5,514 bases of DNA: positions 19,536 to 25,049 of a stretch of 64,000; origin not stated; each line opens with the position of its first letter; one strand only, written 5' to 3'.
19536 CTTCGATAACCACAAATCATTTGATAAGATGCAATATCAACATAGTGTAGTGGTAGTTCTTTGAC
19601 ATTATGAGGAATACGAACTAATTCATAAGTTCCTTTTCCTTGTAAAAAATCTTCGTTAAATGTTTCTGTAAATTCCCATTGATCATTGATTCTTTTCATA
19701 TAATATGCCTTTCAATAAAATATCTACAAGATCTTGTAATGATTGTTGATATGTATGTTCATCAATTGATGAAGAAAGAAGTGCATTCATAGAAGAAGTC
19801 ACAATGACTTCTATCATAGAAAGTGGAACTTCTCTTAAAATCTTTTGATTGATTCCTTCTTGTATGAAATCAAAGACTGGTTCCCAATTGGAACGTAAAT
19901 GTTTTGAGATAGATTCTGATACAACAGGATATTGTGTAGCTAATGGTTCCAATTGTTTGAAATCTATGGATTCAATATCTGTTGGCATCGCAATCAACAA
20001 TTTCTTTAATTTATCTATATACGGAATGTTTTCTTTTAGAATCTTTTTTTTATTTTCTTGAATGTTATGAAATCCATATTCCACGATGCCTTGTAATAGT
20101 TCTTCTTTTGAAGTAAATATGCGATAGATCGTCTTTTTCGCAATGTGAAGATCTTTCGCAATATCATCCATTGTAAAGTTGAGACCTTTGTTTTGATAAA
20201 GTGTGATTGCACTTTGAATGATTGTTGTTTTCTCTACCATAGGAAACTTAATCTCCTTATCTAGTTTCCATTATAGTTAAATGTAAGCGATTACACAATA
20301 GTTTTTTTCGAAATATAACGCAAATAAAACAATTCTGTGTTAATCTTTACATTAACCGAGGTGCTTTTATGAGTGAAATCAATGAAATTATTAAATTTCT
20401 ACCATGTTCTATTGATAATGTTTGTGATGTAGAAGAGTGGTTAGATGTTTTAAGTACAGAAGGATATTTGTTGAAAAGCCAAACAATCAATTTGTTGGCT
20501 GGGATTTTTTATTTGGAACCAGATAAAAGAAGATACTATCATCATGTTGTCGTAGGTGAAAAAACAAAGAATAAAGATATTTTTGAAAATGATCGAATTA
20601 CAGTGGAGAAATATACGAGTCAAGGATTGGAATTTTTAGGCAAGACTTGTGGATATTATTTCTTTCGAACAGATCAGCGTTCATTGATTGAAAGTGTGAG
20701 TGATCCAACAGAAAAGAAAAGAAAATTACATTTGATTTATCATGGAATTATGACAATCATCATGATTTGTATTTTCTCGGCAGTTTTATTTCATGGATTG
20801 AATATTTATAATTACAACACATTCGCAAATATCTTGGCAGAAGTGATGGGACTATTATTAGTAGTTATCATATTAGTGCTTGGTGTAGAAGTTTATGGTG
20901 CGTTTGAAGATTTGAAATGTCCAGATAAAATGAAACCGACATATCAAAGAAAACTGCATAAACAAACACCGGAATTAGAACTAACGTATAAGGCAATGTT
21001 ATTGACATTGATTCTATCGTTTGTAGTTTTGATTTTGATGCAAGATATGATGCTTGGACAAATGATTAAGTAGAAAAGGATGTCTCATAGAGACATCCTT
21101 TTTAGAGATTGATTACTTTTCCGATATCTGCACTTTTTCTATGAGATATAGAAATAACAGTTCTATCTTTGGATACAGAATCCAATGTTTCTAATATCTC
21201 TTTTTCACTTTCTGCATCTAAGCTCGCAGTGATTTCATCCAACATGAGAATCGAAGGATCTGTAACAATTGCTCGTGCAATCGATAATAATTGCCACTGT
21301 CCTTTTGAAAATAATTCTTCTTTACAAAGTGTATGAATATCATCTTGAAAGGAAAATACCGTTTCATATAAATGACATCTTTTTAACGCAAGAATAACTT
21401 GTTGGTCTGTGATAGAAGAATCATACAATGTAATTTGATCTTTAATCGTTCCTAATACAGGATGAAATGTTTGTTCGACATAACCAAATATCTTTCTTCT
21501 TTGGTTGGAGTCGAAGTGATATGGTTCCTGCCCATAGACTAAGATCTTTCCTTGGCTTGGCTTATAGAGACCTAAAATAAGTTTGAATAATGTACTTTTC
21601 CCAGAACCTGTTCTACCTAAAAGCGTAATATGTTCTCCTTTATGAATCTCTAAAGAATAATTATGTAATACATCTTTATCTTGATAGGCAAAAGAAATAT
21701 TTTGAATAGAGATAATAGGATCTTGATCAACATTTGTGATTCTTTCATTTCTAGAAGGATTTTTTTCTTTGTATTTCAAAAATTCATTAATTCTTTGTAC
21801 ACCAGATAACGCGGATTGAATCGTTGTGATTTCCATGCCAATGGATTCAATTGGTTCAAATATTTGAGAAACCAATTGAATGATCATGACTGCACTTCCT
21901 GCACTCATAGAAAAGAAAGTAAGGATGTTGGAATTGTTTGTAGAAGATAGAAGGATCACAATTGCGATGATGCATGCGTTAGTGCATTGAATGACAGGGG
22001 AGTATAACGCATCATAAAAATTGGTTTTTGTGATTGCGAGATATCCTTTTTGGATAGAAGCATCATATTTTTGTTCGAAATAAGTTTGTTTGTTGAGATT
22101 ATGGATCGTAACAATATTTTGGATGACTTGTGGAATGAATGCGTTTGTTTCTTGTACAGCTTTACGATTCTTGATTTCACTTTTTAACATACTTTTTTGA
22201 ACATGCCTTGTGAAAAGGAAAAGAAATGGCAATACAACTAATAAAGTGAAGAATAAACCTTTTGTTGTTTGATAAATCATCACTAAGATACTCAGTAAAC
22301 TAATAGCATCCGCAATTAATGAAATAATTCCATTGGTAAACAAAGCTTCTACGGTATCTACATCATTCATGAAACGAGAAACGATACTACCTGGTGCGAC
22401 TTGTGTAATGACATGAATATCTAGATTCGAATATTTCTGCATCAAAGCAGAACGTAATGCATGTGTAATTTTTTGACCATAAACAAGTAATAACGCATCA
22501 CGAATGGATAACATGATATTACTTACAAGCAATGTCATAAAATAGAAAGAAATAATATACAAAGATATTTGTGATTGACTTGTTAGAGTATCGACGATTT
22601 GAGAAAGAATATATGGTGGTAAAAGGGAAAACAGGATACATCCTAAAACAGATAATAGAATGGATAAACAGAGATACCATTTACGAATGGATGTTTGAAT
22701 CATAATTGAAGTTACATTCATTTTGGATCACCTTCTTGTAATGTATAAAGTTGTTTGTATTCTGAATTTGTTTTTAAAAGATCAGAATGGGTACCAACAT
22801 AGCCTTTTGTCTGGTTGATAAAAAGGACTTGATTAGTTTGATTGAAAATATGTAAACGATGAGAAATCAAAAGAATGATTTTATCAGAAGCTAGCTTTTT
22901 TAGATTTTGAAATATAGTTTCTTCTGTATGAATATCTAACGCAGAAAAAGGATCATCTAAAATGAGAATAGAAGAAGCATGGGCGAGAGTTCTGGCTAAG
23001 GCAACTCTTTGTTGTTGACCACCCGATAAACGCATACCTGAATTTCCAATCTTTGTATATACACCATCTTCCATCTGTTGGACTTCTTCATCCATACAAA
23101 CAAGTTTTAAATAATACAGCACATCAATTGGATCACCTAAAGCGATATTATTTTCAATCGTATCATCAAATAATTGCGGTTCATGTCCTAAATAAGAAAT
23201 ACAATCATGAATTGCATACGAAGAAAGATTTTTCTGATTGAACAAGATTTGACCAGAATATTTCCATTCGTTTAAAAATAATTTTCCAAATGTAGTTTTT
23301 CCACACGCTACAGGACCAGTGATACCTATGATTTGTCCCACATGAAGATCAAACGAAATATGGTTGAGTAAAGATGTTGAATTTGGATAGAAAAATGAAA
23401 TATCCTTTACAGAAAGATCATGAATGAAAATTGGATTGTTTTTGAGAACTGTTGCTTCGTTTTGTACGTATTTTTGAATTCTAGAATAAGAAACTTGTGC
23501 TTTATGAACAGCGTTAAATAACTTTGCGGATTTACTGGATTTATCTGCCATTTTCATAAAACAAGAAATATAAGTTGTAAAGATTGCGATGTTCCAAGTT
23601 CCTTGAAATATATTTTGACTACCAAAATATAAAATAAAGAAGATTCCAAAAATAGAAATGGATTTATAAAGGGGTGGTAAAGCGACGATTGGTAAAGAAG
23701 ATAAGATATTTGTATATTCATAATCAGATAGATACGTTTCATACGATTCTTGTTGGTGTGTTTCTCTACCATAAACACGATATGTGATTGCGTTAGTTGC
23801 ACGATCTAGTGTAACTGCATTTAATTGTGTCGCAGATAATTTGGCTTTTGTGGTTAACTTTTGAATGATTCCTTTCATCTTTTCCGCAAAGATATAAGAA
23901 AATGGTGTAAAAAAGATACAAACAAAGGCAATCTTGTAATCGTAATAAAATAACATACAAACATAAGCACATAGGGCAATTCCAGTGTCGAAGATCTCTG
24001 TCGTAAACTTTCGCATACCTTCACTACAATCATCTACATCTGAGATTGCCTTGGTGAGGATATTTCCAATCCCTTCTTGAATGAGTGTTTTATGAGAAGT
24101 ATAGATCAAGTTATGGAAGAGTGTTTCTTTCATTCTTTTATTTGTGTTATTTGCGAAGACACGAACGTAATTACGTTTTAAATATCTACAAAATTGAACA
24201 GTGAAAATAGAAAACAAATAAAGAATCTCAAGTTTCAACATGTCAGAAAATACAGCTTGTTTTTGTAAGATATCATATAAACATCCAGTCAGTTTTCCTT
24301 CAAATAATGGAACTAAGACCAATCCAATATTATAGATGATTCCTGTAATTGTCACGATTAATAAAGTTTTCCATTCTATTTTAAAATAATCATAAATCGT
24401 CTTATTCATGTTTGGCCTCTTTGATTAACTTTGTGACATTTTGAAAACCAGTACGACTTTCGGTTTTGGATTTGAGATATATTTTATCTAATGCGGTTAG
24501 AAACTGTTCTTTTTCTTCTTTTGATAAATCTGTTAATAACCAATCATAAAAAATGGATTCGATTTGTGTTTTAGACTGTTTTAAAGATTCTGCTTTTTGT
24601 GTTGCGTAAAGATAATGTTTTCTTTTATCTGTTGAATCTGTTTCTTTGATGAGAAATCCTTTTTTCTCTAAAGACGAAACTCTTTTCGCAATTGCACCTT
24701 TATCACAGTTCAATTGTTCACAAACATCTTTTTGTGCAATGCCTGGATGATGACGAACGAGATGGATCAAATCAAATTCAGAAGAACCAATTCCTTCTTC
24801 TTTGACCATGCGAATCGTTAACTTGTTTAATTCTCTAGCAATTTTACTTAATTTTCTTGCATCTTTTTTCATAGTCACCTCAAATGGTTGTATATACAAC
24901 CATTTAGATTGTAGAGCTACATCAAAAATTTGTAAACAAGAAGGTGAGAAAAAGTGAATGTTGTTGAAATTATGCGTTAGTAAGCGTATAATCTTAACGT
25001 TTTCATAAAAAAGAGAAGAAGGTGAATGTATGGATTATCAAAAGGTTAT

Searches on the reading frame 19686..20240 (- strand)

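Call 60: search_protein_families(library=pfam, proteins=[window:19686-20240:-], max_evalue=0.001)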
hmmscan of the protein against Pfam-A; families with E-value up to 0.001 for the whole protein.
window:19686-20240:- (185 aa): 2 families
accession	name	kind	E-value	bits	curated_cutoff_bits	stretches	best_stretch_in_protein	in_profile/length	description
PF00440.29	TetR_N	-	3.1e-10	40.1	24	1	7-50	1-45/47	Bacterial regulatory proteins, tetR family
PF04218.19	CENP-B_N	-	0.00021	21.3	21.2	0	26-50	27-51/53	CENP-B N-terminal DNA-binding domain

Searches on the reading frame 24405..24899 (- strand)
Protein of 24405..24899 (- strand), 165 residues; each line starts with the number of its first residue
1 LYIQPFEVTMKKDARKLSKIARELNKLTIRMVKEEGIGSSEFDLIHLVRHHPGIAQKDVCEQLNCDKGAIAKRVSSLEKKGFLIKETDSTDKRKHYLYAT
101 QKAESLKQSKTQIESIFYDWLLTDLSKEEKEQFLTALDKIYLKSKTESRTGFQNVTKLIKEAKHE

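Call 60: search_protein_families(library=pfam, proteins=[window:24405-24899:-], max_evalue=0.001)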
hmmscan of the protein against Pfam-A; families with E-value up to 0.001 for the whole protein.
window:24405-24899:- (165 aa): 6 families
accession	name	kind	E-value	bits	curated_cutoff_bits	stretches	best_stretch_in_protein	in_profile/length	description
PF12802.13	MarR_2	-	6.1e-10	39.6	27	1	36-93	2-60/61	MarR family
PF01047.28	MarR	-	3.4e-09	36.9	24.6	1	40-94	4-58/59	MarR family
PF13463.12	HTH_27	-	1.2e-07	32.4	22.2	1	41-103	5-68/68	Winged helix DNA-binding domain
PF13412.12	HTH_24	-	3.7e-05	23.6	21.9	1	42-83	6-47/48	Winged helix-turn-helix DNA-binding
PF04182.18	B-block_TFIIIC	-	6.5e-05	23.3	22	1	52-93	17-58/73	B-block binding subunit of TFIIIC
PF22381.2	Staph_reg_Sar_Rot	-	0.00069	20.1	27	1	53-108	28-83/85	Transcriptional regulator SarA/Rot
